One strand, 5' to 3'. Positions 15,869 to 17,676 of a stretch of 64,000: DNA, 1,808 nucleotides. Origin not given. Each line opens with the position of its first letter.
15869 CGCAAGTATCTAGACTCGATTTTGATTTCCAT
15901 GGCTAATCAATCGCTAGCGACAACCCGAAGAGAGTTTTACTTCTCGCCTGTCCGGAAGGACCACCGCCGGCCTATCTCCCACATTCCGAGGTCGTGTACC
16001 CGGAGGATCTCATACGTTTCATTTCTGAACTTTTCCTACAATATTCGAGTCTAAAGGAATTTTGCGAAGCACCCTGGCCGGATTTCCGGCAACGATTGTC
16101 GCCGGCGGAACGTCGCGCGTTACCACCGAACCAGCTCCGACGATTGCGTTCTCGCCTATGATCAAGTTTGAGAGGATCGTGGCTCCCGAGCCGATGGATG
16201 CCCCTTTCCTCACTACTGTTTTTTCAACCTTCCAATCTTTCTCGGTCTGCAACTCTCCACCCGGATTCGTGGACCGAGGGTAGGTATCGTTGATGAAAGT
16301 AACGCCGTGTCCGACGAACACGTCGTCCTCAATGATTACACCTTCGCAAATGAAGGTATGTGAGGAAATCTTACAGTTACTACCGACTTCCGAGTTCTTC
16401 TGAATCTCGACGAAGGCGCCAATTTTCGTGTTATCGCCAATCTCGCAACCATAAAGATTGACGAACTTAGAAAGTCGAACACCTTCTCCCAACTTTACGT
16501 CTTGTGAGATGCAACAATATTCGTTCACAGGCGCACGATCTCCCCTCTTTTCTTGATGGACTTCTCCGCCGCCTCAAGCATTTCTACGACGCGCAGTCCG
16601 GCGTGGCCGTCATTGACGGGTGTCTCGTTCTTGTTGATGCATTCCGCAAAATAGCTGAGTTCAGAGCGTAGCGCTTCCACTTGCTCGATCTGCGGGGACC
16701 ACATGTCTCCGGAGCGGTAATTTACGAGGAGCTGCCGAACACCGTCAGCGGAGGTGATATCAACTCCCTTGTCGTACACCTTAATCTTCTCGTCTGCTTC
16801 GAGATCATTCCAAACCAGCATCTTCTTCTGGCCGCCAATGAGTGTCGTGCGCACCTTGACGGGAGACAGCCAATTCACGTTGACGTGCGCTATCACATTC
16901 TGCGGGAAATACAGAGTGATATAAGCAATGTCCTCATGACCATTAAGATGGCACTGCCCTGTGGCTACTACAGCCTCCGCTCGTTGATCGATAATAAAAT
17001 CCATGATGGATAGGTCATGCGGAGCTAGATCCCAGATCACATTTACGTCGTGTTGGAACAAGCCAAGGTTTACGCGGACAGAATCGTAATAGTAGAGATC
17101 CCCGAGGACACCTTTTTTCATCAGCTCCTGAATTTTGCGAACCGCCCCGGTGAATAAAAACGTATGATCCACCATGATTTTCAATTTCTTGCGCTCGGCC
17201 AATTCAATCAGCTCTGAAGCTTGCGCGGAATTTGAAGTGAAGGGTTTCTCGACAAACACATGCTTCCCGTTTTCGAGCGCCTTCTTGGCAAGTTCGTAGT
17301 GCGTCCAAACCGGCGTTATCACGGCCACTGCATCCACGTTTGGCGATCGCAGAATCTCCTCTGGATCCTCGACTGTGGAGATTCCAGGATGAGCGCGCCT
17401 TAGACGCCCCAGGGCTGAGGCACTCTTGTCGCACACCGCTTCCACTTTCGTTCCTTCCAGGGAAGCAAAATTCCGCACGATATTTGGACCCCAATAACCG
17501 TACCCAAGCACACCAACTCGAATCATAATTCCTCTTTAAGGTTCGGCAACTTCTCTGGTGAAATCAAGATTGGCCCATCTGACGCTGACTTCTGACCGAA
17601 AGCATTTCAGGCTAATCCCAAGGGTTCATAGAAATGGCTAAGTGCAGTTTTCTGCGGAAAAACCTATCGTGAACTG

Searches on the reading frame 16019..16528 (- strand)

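Call 16: search_protein_families(library=pfam, proteins=[window:16019-16528:-], max_evalue=0.001)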
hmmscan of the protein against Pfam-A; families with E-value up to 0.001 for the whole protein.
window:16019-16528:- (169 aa): 5 families
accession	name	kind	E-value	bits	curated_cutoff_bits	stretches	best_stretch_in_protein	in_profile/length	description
PF00132.30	Hexapep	-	4.3e-27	93.1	27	4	27-60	1-34/36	Bacterial transferase hexapeptide (six repeats)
PF25084.1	LbH_EIF2B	-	1.7e-10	41.2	54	1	4-76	21-91/105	EIF2B subunit epsilon LbH domain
PF14602.12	Hexapep_2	-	9.4e-06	25.7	27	0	112-138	10-34/34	Hexapeptide repeat of succinyl-transferase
PF24894.1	Hexapep_GlmU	-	2.8e-05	24.6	23.3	0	95-139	43-86/104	GlmU-like, C-terminal hexapeptide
PF25087.1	GMPPB_C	-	3.8e-05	23.8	39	0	40-85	5-49/110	GMPPB C-terminal domain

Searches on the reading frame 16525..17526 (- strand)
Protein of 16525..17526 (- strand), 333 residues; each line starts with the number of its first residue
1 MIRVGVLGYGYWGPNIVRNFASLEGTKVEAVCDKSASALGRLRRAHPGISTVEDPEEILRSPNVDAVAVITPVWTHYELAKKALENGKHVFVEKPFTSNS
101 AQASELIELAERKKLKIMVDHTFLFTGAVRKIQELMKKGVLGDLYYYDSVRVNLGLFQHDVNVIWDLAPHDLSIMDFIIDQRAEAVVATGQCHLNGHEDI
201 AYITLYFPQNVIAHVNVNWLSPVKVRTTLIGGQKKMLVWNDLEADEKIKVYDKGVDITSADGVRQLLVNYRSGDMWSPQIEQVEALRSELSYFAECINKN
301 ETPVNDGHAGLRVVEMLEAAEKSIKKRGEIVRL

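Call 16: search_protein_families(library=pfam, proteins=[window:16525-17526:-], max_evalue=0.001)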
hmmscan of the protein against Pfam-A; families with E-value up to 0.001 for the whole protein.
window:16525-17526:- (333 aa): 3 families
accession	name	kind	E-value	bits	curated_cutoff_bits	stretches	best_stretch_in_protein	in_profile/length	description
PF01408.29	GFO_IDH_MocA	-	1.4e-27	97.2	24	1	2-121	1-120/120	Oxidoreductase family, NAD-binding Rossmann fold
PF22725.1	GFO_IDH_MocA_C3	-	6e-11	42.9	27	1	129-234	1-120/124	GFO/IDH/MocA C-terminal domain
PF02894.22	GFO_IDH_MocA_C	-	9.4e-09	35.8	22.9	1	159-328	38-214/218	Oxidoreductase family, C-terminal alpha/beta domain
